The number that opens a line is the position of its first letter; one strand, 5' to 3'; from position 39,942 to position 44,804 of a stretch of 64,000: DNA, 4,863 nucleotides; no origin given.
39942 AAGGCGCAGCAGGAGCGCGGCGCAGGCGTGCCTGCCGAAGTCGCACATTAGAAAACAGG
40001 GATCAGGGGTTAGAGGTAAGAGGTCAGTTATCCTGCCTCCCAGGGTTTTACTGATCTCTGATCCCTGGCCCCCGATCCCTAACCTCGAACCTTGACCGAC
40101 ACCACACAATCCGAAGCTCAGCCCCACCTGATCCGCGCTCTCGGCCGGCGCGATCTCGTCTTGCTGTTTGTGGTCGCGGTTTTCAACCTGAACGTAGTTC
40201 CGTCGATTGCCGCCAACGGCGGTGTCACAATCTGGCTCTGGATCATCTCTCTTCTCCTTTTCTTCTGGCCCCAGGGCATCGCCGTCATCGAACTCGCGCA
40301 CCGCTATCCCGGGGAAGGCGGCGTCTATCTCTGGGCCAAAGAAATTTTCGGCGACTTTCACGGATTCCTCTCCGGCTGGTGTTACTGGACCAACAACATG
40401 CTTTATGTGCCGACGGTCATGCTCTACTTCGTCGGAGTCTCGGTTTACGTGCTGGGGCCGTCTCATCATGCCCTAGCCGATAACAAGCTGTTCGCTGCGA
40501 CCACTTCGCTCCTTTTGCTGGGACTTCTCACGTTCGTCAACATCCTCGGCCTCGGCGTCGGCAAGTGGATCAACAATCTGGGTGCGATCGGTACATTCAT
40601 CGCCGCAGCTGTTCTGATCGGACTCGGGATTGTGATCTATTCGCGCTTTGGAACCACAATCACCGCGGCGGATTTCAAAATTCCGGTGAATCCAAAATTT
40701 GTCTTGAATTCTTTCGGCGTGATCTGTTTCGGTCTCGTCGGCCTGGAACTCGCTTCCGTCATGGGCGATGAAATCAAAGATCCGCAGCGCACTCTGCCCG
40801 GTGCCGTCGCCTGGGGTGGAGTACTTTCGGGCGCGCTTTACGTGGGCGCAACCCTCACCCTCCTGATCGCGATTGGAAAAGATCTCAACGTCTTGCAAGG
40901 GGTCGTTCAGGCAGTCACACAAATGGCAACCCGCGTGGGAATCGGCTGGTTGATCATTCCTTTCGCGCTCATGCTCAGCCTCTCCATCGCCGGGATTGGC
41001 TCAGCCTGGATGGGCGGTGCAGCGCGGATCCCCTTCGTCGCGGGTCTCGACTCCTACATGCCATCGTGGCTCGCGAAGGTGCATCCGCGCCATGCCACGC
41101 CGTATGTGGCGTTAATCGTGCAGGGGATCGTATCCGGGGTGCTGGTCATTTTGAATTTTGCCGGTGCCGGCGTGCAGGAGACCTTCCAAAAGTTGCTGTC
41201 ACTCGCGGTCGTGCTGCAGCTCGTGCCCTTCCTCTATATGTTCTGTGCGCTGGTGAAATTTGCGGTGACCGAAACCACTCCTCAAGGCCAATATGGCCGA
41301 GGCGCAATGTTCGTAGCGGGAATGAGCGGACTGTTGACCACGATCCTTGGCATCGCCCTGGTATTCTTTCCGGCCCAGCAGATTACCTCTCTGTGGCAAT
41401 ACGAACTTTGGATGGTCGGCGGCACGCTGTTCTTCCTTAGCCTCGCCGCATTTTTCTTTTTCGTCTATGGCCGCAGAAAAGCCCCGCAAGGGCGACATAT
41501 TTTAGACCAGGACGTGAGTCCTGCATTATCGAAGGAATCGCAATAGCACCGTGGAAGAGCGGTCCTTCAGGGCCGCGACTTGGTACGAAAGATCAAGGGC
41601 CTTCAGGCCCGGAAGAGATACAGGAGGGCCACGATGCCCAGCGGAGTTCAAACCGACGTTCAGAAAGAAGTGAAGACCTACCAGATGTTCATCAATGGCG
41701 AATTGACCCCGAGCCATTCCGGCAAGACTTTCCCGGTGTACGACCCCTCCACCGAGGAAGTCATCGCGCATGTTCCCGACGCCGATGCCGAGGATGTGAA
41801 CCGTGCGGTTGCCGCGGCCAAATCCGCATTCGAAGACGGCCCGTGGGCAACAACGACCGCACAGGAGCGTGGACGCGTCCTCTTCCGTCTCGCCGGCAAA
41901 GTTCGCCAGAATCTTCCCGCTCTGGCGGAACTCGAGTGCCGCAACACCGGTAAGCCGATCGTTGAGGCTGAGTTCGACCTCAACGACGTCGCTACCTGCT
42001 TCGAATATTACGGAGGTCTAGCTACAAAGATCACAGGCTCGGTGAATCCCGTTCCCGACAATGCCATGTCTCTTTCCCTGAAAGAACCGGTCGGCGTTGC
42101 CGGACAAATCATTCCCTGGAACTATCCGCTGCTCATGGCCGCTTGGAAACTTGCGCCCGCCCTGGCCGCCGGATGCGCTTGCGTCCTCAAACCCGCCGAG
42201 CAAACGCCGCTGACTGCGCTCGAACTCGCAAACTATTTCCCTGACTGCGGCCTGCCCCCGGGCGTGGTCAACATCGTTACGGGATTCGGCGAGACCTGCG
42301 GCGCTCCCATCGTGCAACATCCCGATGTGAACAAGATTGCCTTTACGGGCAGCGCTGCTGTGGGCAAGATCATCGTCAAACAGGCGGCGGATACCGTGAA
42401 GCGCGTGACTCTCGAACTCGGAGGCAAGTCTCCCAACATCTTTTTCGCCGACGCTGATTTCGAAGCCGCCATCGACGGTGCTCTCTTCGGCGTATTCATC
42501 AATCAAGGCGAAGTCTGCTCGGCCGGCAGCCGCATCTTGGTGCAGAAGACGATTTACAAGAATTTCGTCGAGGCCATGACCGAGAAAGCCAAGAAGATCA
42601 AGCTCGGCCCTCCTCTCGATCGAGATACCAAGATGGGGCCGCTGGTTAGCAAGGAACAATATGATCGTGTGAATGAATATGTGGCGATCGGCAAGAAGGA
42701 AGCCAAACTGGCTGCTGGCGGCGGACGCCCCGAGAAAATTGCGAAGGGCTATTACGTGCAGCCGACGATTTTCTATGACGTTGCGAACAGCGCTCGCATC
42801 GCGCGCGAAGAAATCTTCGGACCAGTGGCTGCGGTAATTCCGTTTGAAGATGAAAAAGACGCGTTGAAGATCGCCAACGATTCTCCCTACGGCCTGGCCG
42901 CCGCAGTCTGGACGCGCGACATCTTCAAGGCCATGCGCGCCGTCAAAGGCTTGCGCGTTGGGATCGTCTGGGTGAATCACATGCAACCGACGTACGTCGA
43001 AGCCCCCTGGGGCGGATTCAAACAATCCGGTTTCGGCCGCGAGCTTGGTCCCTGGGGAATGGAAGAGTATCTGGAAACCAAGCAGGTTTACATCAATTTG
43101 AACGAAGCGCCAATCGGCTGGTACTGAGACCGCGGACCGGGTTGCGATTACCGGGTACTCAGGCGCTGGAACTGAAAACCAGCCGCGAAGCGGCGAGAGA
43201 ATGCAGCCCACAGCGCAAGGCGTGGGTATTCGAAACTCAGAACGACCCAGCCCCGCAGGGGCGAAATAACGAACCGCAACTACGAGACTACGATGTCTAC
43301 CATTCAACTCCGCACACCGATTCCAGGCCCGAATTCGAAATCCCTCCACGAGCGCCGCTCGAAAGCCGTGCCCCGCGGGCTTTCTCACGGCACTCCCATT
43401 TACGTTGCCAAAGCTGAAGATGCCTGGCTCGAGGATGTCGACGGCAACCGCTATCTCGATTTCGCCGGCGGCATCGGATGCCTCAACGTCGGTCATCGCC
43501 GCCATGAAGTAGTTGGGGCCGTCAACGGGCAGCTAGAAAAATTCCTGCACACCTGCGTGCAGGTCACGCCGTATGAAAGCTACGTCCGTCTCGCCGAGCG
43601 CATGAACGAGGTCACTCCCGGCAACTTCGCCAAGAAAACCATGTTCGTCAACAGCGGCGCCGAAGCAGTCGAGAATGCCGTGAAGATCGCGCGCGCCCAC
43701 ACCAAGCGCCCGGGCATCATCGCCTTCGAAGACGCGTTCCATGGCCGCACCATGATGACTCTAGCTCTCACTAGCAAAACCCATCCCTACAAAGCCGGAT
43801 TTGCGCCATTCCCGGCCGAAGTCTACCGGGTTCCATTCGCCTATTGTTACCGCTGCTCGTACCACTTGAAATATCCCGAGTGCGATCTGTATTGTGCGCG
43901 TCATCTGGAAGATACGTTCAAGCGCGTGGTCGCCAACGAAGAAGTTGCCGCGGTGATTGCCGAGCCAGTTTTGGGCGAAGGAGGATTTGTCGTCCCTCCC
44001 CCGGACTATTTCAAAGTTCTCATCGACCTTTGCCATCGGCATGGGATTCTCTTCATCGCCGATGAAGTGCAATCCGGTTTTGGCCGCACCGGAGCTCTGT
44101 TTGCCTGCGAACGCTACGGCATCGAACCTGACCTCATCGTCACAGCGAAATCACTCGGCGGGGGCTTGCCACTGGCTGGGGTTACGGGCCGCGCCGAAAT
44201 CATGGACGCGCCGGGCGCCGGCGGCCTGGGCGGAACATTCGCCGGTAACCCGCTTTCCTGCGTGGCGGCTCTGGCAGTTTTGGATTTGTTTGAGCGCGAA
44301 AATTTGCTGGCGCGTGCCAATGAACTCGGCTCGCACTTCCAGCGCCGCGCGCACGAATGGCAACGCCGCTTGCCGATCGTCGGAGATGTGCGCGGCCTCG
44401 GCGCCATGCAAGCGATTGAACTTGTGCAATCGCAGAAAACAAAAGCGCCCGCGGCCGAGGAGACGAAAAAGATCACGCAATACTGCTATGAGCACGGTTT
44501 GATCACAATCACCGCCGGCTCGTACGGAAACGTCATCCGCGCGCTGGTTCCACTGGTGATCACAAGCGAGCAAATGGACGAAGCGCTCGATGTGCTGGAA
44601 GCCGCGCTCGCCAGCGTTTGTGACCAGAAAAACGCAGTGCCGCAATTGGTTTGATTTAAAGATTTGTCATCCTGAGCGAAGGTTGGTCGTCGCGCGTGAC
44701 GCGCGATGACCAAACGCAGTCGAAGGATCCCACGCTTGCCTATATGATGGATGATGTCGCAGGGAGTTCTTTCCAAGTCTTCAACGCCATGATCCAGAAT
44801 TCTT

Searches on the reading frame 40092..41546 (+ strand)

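Call 54: search_protein_families(library=pfam, proteins=[window:40092-41546:+], max_evalue=0.0001)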
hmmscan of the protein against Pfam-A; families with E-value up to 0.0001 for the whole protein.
window:40092-41546:+ (484 aa): 2 families
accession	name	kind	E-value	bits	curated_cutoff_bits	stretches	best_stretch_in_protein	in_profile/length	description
PF13520.12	AA_permease_2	-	4.2e-50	171.3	27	1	36-435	22-413/427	Amino acid permease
PF00324.27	AA_permease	-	2.7e-18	66.4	24.6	1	39-390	23-381/470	Amino acid permease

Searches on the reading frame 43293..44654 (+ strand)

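Call 54: search_protein_families(library=pfam, proteins=[window:43293-44654:+], max_evalue=0.0001)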
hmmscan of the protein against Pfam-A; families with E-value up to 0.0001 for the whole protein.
window:43293-44654:+ (453 aa): 1 family
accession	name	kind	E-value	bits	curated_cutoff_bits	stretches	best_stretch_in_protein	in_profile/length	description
PF00202.27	Aminotran_3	-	6.2e-125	417.5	30.5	1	34-439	9-403/403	Aminotransferase class-III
